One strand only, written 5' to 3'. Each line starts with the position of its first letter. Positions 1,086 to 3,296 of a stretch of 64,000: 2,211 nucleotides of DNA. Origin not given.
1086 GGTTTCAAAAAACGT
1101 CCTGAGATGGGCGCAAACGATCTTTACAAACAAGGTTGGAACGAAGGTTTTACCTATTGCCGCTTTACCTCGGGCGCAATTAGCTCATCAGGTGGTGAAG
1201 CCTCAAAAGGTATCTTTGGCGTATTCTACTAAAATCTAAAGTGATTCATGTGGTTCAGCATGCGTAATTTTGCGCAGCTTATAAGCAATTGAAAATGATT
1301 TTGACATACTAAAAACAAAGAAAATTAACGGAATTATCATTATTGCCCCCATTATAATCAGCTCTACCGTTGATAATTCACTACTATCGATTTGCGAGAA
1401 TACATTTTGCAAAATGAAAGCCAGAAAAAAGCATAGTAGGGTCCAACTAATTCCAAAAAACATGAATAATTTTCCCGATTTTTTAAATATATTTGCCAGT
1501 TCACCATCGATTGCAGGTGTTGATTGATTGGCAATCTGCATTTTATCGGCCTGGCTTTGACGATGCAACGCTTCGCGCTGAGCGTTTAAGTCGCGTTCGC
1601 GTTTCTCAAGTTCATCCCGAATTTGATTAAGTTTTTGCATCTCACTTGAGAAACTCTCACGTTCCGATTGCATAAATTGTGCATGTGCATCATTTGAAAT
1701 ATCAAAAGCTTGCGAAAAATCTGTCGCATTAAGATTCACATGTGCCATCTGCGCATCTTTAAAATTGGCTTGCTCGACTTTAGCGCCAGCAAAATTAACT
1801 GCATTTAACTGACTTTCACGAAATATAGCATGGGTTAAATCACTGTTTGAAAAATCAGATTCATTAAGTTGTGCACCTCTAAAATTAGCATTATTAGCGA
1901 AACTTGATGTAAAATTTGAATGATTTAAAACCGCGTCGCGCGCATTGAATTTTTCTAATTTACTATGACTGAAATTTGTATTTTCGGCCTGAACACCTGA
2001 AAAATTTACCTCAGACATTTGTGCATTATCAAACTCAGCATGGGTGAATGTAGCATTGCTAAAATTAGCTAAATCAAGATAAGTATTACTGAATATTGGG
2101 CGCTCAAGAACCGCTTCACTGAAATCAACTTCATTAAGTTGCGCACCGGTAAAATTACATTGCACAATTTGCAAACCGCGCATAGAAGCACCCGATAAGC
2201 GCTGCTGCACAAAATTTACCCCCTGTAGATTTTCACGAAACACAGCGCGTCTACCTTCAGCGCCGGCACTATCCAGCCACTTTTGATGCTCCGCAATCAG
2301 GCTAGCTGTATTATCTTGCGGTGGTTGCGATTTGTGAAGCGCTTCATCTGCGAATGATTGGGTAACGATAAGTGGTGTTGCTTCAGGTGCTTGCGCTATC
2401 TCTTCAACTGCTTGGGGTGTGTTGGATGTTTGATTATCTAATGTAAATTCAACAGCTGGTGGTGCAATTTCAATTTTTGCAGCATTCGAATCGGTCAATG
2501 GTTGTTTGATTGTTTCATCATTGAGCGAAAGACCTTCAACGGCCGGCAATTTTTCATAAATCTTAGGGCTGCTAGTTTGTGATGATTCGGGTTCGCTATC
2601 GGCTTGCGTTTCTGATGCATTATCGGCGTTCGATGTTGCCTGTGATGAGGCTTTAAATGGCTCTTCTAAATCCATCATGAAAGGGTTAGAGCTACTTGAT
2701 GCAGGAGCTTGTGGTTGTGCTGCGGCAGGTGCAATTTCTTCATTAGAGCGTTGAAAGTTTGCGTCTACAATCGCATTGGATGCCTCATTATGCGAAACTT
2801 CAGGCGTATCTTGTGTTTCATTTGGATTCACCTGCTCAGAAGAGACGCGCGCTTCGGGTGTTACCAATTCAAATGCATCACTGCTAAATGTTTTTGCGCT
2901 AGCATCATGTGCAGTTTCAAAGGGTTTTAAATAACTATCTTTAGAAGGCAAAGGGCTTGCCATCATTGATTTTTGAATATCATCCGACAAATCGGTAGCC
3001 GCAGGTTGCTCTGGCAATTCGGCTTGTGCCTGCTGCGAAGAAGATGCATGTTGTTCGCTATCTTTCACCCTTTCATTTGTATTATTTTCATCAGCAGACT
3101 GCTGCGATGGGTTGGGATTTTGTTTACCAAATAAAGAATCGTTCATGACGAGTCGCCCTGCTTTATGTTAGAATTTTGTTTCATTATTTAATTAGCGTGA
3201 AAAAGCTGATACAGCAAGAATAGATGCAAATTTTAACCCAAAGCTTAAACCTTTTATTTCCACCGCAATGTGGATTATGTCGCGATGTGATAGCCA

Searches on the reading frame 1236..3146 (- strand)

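Call 26: search_protein_families(library=ncbifam, proteins=[window:1236-3146:-], max_evalue=1e-10)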
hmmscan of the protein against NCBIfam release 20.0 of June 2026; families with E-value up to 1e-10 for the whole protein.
window:1236-3146:- (636 aa): 7 families
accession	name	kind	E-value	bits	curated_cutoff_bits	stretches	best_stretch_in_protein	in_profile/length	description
NF047416.1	penta_HetL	equivalog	5.9e-20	71.7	260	0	389-488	27-126/218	heterocyst differentiation pentapeptide repeat protein HetL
NF052603.1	penta_Alr5209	equivalog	2.8e-14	53.2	125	0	366-446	14-94/113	Alr5209 family pentapeptide repeat protein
NF011743.0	PRK15196.1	equivalog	4.6e-14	52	354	1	307-469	174-336/350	type III secretion system effector PipB2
NF033900.0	T4SS_IcmE_DotG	equivalog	1.4e-12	46.6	750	1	276-541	505-769/1008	type IVB secretion system protein DotG/IcmE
NF007264.0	PRK09718.1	equivalog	2.6e-12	46.3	326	0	325-481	95-253/512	SopA family protein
NF011744.0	PRK15197.1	equivalog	4.3e-12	45.8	274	0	306-407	155-256/291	SPI-2 type III secretion system effector PipB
NF033086.2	penta_rpt_Qnr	equivalog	1.9e-11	44.1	240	1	305-477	15-183/211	Qnr family pentapeptide repeat protein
